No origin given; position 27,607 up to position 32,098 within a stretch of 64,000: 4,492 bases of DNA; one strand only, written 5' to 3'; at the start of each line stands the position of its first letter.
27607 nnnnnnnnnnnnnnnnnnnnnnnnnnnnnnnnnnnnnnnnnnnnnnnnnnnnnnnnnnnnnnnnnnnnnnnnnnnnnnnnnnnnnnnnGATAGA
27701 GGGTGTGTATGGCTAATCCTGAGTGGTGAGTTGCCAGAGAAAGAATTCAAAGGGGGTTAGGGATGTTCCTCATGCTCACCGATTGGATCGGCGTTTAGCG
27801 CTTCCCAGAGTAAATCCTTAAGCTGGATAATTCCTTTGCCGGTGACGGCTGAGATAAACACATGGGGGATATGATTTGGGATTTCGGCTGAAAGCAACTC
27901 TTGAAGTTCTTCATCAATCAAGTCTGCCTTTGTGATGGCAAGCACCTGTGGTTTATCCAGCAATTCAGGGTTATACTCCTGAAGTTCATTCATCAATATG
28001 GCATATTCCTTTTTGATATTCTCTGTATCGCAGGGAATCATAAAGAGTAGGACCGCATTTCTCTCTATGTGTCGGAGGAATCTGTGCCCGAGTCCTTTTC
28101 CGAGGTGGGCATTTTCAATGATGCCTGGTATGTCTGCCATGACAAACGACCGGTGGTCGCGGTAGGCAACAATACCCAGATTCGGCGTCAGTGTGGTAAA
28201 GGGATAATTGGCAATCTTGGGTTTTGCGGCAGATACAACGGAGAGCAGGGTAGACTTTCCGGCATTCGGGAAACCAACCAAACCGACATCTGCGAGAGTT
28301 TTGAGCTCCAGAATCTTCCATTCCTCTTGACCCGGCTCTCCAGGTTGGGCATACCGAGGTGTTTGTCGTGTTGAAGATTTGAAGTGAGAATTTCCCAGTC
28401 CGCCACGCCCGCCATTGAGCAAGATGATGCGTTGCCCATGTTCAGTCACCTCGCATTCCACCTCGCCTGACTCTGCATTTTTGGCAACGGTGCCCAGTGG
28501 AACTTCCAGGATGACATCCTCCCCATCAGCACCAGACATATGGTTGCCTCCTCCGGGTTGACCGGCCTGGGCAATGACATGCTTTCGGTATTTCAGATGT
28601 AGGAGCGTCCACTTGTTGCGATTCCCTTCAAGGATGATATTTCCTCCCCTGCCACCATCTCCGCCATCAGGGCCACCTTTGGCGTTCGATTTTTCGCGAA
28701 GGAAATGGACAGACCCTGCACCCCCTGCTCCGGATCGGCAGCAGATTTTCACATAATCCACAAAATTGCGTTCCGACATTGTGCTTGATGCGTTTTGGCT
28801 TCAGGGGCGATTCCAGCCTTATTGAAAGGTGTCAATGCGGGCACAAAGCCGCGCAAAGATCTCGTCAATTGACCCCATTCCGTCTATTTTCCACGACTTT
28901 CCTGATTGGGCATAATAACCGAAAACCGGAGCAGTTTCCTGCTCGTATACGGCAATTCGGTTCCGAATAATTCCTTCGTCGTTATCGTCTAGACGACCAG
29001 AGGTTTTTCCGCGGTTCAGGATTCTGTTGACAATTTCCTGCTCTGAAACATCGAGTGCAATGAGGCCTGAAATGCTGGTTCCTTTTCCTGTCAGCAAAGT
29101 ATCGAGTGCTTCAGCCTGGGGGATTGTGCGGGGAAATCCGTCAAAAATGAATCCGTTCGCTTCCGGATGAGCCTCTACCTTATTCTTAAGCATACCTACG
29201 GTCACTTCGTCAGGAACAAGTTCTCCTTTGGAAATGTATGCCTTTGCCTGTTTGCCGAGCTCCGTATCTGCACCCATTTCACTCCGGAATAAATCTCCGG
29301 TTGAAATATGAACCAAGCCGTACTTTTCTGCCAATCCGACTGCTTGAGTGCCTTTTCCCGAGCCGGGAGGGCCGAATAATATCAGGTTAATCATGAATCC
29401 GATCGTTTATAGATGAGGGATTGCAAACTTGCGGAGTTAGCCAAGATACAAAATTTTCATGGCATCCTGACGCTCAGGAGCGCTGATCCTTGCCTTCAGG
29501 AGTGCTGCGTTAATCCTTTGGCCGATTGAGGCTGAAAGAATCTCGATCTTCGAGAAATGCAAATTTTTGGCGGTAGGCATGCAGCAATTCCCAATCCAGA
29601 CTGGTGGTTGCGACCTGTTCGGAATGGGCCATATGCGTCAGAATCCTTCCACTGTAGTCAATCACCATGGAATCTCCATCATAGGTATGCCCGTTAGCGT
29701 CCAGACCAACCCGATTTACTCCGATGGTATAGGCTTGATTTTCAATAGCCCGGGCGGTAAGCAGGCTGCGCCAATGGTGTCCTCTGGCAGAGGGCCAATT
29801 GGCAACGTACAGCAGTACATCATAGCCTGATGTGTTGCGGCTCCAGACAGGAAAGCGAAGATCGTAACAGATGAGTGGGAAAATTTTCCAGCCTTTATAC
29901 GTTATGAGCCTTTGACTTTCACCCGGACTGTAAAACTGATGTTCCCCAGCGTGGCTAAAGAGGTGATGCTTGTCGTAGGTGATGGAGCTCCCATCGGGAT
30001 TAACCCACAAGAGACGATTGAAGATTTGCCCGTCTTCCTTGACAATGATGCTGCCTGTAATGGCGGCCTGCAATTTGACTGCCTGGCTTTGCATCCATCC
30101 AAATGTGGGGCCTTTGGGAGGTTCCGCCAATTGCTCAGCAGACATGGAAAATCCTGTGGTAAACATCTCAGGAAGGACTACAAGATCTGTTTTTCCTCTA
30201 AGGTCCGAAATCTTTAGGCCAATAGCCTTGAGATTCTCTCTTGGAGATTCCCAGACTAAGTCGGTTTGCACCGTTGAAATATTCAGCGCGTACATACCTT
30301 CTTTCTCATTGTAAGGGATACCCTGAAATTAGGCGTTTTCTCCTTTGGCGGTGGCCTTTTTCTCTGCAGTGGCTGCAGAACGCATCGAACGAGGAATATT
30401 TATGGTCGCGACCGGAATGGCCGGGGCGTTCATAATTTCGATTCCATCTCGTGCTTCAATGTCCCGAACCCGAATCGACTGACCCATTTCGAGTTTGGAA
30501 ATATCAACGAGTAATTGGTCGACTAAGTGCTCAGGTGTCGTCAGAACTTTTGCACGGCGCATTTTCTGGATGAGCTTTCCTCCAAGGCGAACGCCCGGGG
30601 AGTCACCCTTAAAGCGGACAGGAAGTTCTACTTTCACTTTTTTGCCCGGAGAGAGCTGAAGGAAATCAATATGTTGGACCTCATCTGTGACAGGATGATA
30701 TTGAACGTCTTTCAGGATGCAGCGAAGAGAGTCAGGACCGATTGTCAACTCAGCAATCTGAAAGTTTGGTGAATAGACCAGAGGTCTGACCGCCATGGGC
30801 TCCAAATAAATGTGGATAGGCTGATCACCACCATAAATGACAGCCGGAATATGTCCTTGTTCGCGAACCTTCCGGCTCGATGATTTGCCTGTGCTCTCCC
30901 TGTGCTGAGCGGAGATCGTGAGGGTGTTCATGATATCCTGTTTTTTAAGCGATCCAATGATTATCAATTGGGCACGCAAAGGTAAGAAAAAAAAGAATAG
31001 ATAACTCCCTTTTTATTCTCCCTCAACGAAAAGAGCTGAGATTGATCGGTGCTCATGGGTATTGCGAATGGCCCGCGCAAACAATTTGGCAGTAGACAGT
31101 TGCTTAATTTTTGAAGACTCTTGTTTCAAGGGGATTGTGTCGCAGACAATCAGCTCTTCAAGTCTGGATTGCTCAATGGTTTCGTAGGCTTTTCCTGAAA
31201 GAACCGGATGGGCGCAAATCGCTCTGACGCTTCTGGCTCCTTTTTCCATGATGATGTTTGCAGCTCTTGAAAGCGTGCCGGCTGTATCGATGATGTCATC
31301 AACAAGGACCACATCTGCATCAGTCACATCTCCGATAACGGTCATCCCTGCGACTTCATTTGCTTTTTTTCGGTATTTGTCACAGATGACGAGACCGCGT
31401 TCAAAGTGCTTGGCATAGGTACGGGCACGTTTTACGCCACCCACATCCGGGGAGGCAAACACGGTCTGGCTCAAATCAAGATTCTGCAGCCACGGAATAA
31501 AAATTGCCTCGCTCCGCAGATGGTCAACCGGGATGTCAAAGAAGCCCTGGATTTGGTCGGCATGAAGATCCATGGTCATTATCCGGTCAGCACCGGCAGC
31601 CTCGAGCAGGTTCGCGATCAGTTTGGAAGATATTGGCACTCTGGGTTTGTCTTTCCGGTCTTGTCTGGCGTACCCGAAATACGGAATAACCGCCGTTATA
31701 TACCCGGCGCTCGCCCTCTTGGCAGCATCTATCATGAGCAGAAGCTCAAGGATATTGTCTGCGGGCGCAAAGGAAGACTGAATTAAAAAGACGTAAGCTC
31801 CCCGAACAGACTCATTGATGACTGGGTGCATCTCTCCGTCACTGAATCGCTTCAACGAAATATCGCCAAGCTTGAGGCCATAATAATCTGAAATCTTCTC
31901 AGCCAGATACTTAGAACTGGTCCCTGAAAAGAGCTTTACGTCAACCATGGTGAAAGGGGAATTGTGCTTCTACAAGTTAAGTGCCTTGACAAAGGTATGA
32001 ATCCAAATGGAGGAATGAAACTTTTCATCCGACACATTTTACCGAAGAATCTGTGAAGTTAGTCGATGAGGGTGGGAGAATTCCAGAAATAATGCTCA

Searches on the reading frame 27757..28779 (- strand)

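Call 10: search_protein_families(library=pfam, proteins=[window:27757-28779:-])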
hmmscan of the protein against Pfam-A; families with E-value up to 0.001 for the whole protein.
window:27757-28779:- (340 aa): 3 families
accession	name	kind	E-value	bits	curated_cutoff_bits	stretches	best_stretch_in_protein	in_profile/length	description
PF01018.28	GTP1_OBG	-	3.7e-57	192.7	27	1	7-161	1-155/155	GTP1/OBG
PF01926.29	MMR_HSR1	-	1.8e-24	86.4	21.9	1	164-284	1-113/113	50S ribosome-binding GTPase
PF02421.24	FeoB_N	-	1.5e-11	44.5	27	1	165-322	3-154/156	Ferrous iron transport protein B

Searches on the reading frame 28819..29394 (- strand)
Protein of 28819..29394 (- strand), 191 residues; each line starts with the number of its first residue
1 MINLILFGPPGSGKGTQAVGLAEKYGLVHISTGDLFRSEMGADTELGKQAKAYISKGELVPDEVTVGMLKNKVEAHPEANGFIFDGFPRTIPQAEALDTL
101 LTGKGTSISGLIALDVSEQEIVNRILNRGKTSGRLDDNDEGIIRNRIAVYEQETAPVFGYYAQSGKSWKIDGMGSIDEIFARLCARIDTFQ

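Call 10: search_protein_families(library=pfam, proteins=[window:28819-29394:-])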
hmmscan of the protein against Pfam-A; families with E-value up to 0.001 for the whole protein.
window:28819-29394:- (191 aa): 4 families
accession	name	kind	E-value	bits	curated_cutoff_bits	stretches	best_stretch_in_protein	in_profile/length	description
PF00406.28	ADK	-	9.3e-51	172.4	26.8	1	6-165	1-150/151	Adenylate kinase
PF13207.12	AAA_17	-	1.5e-33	116.4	27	1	7-142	1-135/136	AAA domain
PF13238.12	AAA_18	-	2.8e-07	31.5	29.4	1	5-140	2-123/128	AAA domain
PF13671.12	AAA_33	-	5.6e-06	27.1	27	1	5-146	3-136/143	AAA domain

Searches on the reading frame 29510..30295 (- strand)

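Call 10: search_protein_families(library=pfam, proteins=[window:29510-30295:-])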
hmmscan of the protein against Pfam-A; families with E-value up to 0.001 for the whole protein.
window:29510-30295:- (261 aa): 1 family
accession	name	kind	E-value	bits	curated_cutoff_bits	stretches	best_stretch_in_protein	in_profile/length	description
PF00795.27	CN_hydrolase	-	6.2e-36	124.5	23.2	1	7-243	3-256/256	Carbon-nitrogen hydrolase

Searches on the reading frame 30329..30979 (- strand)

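Call 10: search_protein_families(library=pfam, proteins=[window:30329-30979:-])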
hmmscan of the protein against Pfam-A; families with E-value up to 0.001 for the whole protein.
window:30329-30979:- (216 aa): 2 families
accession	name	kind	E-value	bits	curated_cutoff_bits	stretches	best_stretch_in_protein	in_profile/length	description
PF01386.24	Ribosomal_L25p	-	1.2e-23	83.8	23.6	1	22-106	1-82/82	Ribosomal L25p family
PF14693.11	Ribosomal_TL5_C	-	1.4e-22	80.3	27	1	114-197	1-84/84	Ribosomal protein TL5, C-terminal domain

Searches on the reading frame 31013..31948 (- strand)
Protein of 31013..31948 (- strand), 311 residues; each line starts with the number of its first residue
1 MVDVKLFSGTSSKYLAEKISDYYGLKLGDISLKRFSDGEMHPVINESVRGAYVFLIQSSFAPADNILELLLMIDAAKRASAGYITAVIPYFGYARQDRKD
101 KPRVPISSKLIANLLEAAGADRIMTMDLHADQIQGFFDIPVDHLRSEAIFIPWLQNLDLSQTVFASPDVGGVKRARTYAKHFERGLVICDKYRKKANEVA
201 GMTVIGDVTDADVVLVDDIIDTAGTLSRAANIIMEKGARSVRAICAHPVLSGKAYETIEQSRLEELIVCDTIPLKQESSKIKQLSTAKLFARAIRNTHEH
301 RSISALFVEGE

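Call 10: search_protein_families(library=pfam, proteins=[window:31013-31948:-])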
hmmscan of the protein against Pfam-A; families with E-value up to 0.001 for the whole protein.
window:31013-31948:- (311 aa): 3 families
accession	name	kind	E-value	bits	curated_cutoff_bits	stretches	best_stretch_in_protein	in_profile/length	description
PF13793.12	Pribosyltran_N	-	7.4e-47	158.5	25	1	4-119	1-117/117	N-terminal domain of ribose phosphate pyrophosphokinase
PF14572.12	Pribosyl_synth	-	1.4e-22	81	27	1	197-307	70-183/184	Phosphoribosyl synthetase-associated domain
PF00156.33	Pribosyltran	-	1.6e-14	54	26.3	1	155-248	24-125/158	Phosphoribosyl transferase domain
